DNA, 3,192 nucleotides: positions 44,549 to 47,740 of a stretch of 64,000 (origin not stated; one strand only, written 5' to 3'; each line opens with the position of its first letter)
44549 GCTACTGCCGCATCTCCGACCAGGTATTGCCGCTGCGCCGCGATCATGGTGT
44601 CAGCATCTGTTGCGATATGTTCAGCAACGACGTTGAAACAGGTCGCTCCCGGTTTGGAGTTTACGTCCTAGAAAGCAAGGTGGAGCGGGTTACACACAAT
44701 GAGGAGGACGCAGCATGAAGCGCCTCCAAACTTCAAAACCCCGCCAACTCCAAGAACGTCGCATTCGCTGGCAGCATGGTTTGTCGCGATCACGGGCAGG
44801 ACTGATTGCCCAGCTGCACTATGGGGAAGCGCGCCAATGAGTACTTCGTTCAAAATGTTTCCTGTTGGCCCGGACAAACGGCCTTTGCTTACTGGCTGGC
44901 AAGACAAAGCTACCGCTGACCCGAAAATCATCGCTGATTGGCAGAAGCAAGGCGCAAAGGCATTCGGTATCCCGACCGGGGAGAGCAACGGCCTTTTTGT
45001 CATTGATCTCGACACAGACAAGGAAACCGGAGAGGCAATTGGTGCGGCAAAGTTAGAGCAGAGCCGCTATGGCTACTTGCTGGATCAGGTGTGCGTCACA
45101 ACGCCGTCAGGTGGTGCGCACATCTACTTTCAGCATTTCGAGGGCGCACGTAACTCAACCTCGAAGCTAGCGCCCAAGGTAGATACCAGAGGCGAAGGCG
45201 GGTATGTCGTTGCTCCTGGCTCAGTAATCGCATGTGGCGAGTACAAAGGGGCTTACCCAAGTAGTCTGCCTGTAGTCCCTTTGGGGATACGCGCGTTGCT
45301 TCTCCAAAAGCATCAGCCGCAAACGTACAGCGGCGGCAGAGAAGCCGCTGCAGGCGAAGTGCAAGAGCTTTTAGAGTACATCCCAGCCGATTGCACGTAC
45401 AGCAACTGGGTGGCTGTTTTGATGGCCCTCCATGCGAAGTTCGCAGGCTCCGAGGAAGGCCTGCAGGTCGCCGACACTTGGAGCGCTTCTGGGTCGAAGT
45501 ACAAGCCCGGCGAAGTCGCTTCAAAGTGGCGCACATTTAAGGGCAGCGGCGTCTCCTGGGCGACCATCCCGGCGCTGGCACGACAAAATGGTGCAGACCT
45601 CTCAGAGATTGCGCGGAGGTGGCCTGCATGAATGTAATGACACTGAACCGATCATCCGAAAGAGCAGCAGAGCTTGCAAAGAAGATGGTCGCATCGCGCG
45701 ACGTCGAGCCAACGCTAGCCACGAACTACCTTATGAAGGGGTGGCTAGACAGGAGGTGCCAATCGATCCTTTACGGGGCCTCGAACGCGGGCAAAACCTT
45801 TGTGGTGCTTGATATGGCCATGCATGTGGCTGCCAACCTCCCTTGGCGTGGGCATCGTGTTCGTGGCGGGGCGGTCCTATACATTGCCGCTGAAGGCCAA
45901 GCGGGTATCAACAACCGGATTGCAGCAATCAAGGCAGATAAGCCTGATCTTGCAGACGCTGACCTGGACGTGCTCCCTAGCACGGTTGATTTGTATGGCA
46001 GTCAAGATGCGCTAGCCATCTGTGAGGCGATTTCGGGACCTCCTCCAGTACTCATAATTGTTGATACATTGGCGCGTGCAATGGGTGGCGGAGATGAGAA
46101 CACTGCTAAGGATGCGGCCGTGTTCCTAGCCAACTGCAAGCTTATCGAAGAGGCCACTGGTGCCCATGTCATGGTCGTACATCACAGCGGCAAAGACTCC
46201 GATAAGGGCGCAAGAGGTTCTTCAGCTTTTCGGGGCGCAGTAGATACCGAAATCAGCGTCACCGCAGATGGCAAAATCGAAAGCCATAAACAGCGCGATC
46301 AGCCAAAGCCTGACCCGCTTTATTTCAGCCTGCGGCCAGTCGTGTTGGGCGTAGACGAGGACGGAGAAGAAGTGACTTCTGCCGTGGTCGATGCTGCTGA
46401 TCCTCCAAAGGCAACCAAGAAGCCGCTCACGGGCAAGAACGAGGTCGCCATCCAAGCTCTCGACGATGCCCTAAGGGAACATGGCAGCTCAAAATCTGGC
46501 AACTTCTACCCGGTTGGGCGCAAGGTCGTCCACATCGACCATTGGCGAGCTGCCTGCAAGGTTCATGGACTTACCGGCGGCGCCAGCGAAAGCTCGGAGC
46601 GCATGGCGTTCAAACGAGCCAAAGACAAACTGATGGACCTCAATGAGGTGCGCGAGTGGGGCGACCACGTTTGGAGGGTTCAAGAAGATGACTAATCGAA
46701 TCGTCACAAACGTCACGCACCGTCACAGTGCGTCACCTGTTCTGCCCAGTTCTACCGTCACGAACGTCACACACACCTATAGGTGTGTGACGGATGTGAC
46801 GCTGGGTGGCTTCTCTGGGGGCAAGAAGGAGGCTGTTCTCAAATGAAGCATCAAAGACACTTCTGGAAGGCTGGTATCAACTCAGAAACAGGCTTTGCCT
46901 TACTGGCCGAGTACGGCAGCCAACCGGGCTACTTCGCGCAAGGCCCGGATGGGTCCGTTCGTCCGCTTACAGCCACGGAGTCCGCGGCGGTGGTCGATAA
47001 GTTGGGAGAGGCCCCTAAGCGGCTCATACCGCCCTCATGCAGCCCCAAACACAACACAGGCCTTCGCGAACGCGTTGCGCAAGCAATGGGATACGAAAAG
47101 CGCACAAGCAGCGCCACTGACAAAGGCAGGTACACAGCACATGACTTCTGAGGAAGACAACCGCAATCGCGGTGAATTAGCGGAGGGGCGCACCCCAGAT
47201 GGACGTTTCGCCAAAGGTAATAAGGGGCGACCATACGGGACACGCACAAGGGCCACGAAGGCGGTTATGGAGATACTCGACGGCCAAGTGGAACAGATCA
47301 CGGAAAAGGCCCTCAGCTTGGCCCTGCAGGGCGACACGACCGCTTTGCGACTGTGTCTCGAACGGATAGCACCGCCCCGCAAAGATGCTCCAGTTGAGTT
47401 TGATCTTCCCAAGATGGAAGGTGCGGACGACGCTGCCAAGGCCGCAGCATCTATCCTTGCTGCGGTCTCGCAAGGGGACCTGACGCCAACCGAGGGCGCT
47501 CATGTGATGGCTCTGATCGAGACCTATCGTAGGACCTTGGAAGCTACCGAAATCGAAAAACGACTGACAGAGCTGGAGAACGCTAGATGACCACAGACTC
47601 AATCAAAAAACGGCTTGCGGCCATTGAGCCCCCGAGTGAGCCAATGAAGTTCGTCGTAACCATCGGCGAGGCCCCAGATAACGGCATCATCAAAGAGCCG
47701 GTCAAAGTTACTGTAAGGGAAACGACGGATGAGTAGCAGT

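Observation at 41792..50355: Virion-less int / alpA / Prim-Pol / RepA-like / iteron / DUF5681 module: candidate phage-satellite-like (PICI/P4-style) replicon in a Rhodobacteraceae-type genome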

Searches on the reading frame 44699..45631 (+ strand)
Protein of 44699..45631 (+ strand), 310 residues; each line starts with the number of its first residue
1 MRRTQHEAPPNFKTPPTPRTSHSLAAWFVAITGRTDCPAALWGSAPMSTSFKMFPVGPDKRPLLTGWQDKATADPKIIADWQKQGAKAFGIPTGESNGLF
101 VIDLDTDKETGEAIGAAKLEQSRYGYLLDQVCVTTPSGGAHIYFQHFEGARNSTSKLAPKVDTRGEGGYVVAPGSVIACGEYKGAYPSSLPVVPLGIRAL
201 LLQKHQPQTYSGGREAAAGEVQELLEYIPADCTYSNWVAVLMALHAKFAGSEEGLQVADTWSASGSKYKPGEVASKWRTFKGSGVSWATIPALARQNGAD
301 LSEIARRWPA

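Call 5: search_protein_families(library=pfam, proteins=[window:44699-45631:+], max_evalue=0.01)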
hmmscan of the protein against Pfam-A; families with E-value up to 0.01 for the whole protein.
window:44699-45631:+ (310 aa): 2 families
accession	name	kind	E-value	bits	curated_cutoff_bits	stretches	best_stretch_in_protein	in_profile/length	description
PF09250.16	Prim-Pol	-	3.3e-27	96.3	22.8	1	50-183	8-144/158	Bifunctional DNA primase/polymerase, N-terminal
PF08707.16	PriCT_2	-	2.5e-18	66.6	22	1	222-294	2-77/77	Primase C terminal 2 (PriCT-2)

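Call 16: search_protein_families(library=phrogs, proteins=[window:44699-45631:+], max_evalue=0.01)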
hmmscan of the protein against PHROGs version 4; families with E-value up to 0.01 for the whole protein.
window:44699-45631:+ (310 aa): 7 families
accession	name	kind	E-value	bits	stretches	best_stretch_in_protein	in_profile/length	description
phrog_1156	-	DNA, RNA and nucleotide metabolism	1.4e-29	104.2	1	51-285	25-295/855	DNA primase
phrog_5852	-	DNA, RNA and nucleotide metabolism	1.8e-17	64.4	1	70-184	118-227/242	DNA polymerase/primase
phrog_3022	-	DNA, RNA and nucleotide metabolism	5e-17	62.6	1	65-299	43-318/788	DNA primase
phrog_906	-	DNA, RNA and nucleotide metabolism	2.5e-12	47.4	1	71-265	88-305/872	DNA polymerase/primase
phrog_2597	-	DNA, RNA and nucleotide metabolism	6e-12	45.9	1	220-299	6-86/747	DNA primase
phrog_29234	-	unknown function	3.7e-07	29.6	1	222-306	244-328/887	-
phrog_15962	-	DNA, RNA and nucleotide metabolism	9e-07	28.5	1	232-294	259-326/835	DNA primase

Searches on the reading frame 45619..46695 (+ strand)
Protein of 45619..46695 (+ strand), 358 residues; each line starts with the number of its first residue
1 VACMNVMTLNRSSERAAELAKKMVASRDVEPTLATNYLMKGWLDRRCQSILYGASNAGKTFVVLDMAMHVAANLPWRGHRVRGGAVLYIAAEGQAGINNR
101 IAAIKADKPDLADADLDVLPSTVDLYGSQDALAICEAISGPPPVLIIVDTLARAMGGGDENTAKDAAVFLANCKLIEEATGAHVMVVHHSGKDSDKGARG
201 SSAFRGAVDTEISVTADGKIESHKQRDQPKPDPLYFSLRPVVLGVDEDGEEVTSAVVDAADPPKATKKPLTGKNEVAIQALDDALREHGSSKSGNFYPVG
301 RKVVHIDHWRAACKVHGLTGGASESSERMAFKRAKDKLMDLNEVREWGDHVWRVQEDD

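Call 5: search_protein_families(library=pfam, proteins=[window:45619-46695:+], max_evalue=0.01)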
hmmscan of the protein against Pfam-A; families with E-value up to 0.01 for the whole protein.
window:45619-46695:+ (358 aa): 1 family
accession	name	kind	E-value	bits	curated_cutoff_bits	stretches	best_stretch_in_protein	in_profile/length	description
PF13481.12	AAA_25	-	3.9e-39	134.7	27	1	23-195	10-195/195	AAA domain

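Call 16: search_protein_families(library=phrogs, proteins=[window:45619-46695:+], max_evalue=0.01)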
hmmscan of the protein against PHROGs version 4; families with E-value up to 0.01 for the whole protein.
window:45619-46695:+ (358 aa): 9 families
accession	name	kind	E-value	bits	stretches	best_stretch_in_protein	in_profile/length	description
phrog_2850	-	unknown function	5.8e-56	191.3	1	22-273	133-398/465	-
phrog_906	-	DNA, RNA and nucleotide metabolism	3e-45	156.3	1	34-228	515-710/872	DNA polymerase/primase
phrog_3228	-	DNA, RNA and nucleotide metabolism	1.9e-20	73.8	1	36-255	364-602/766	replicative helicase-primase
phrog_3123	-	unknown function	4.1e-16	59.7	1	24-208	317-524/583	-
phrog_239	-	DNA, RNA and nucleotide metabolism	1e-15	58.8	1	36-216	349-555/801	DNA primase/helicase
phrog_6012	-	DNA, RNA and nucleotide metabolism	7.5e-13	49.5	1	49-197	151-302/447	DNA helicase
phrog_2597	-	DNA, RNA and nucleotide metabolism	4.6e-12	46.3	1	22-198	344-522/747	DNA primase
phrog_6357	-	unknown function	2.7e-09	37.8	1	26-210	13-183/321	-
phrog_1284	-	unknown function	4.7e-07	30.5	1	18-196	9-190/306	-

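Call 17: search_protein_families(library=ncbifam, proteins=[window:45619-46695:+], max_evalue=0.01)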
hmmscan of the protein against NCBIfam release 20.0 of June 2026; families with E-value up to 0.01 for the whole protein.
window:45619-46695:+ (358 aa): 2 families
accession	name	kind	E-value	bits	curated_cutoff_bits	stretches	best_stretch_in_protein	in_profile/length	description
NF006861.0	PRK09361.1-1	equivalog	0.0011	18.5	278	1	37-109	14-75/235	DNA repair and recombination protein RadB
TIGR02237.1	recomb_radB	equivalog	0.0077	16.1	172.4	0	38-152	4-107/210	DNA repair and recombination protein RadB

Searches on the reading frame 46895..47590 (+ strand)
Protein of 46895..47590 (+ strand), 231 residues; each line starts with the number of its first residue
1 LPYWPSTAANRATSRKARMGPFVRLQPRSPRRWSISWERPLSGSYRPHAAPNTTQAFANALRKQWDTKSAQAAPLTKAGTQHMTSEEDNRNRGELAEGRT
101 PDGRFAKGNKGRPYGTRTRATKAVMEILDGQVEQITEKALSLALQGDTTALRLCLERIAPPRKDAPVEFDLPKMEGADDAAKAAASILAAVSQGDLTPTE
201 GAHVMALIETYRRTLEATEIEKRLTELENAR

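Call 5: search_protein_families(library=pfam, proteins=[window:46895-47590:+], max_evalue=0.01)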
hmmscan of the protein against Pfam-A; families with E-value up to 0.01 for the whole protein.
window:46895-47590:+ (231 aa): 1 family
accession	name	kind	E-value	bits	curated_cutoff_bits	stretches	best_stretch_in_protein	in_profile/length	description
PF18932.5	DUF5681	-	1.7e-05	25.7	27.5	1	102-161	2-75/77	Family of unknown function (DUF5681)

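Call 16: search_protein_families(library=phrogs, proteins=[window:46895-47590:+], max_evalue=0.01)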
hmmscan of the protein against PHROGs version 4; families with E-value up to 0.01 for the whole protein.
window:46895-47590:+ (231 aa): 2 families
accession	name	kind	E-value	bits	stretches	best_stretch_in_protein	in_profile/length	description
phrog_9747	-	unknown function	8.2e-05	23.5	1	130-229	42-140/147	-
phrog_8771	-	unknown function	0.0002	22.3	1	85-130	3-50/142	-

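Call 17: search_protein_families(library=ncbifam, proteins=[window:46895-47590:+], max_evalue=0.01)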
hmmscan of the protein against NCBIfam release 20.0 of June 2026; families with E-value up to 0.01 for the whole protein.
window:46895-47590:+ (231 aa): 0 families
